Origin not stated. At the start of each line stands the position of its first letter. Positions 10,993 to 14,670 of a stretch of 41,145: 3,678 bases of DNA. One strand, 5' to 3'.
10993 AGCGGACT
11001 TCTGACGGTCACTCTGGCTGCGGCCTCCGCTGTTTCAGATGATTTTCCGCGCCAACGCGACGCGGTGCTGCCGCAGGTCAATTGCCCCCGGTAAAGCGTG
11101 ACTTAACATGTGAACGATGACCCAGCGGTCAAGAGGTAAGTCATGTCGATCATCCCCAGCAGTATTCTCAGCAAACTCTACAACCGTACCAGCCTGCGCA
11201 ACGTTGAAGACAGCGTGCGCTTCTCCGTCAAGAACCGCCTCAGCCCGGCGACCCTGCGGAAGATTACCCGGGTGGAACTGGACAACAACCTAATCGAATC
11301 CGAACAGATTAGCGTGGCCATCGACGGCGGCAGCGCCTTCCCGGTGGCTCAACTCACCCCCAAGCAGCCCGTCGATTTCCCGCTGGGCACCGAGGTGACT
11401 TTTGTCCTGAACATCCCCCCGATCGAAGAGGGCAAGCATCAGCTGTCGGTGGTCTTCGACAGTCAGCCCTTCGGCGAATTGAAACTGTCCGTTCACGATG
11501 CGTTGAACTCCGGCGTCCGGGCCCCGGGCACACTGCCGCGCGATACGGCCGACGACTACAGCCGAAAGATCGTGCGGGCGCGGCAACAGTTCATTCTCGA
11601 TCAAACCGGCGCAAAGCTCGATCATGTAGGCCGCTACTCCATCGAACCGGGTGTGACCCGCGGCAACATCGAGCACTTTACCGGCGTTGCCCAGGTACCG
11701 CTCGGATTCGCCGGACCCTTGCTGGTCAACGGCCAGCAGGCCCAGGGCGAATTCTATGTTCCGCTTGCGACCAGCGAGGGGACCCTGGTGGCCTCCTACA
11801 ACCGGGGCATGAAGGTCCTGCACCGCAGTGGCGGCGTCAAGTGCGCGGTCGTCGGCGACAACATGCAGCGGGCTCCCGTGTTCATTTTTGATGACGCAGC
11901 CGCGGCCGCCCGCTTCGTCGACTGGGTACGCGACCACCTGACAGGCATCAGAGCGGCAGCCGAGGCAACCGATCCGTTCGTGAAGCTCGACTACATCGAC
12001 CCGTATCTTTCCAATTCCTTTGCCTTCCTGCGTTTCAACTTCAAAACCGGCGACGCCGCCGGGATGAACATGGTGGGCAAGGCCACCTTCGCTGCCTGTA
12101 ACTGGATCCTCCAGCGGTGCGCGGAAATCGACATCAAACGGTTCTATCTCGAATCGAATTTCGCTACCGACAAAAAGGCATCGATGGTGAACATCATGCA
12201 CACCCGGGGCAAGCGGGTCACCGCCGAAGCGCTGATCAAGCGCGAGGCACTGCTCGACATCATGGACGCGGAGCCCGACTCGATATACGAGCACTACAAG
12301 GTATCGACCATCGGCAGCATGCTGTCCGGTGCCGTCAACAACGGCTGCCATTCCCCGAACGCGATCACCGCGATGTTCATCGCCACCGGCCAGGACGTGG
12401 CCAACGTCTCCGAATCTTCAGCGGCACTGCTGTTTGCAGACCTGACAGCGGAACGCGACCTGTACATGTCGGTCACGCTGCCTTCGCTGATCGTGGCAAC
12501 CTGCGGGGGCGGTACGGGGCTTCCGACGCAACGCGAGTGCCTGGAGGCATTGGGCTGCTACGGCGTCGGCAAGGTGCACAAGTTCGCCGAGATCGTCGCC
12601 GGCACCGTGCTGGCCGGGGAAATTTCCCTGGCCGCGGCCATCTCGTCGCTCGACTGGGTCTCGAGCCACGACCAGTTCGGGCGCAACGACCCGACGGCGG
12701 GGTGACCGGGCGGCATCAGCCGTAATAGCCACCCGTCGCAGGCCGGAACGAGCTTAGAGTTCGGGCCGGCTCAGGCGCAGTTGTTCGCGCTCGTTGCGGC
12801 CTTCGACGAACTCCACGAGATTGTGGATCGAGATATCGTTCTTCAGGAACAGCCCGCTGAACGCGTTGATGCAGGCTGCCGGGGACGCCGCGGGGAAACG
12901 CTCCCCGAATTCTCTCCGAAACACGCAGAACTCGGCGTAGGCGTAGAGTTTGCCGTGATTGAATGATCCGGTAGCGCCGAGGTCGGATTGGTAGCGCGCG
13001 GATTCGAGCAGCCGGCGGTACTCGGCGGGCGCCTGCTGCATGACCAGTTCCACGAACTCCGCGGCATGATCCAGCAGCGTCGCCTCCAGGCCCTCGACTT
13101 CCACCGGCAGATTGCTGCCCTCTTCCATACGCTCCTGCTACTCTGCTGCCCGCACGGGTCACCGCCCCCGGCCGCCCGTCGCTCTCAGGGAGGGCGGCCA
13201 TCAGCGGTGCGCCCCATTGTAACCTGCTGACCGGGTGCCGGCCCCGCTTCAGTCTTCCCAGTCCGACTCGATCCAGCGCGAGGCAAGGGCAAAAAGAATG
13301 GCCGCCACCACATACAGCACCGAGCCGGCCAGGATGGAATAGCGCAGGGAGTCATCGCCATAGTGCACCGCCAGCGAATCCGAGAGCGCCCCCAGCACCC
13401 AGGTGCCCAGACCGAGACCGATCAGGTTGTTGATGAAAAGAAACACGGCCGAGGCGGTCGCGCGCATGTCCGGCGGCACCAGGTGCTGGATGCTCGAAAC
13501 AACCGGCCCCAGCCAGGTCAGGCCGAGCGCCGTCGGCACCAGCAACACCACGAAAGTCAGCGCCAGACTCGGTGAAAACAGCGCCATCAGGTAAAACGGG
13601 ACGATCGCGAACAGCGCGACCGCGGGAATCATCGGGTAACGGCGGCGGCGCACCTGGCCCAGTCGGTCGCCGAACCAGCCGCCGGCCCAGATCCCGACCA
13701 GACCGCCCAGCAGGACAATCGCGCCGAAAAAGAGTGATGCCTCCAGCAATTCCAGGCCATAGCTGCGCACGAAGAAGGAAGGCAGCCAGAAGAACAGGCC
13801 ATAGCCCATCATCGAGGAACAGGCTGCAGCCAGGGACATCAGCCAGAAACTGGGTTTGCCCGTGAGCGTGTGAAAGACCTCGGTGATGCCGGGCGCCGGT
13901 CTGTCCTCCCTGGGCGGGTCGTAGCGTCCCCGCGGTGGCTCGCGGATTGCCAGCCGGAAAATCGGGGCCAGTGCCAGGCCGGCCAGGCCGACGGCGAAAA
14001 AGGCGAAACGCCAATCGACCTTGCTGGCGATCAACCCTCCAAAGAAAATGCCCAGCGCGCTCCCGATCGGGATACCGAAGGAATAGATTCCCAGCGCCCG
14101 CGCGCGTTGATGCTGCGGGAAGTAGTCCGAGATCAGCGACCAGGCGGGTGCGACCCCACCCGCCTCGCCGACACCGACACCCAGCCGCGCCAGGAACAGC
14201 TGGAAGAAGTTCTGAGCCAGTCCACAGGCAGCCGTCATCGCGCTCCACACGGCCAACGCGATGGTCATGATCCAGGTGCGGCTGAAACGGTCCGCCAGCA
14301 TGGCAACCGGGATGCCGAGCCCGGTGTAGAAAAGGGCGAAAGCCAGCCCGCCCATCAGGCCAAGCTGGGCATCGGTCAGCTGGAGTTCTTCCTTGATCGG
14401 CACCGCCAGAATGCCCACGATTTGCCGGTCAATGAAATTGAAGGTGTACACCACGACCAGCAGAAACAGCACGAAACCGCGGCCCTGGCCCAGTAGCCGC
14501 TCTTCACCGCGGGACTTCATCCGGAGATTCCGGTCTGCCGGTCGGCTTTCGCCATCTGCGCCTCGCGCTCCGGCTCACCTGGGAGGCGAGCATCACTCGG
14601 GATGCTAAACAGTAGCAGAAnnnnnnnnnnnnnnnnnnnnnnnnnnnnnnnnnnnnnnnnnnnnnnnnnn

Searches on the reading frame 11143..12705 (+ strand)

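Call 73: search_protein_families(library=pfam, proteins=[window:11143-12705:+], max_evalue=0.00001)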
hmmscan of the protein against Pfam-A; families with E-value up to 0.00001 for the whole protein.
window:11143-12705:+ (520 aa): 2 families
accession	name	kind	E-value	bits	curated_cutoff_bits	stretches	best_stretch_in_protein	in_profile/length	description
PF00368.23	HMG-CoA_red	-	2.6e-120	402.3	27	1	144-514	2-368/368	Hydroxymethylglutaryl-coenzyme A reductase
PF25653.1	HMG-CoA_red_N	-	9.3e-31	107.2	27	1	8-121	1-114/115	Hydroxymethylglutaryl-CoA reductase, N-terminal domain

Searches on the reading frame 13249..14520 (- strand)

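Call 73: search_protein_families(library=pfam, proteins=[window:13249-14520:-], max_evalue=0.00001)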
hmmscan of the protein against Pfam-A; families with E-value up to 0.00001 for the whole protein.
window:13249-14520:- (423 aa): 3 families
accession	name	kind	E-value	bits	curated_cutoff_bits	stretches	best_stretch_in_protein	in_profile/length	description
PF07690.21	MFS_1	-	1.5e-53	182.4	33.4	1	22-370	2-344/347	Major Facilitator Superfamily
PF03137.26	OATP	-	5.8e-09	35.2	25.8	1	212-307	282-377/545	Organic Anion Transporter Polypeptide (OATP) family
PF00083.30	Sugar_tr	-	7.5e-07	28.8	22.3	1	72-197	66-196/452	Sugar (and other) transporter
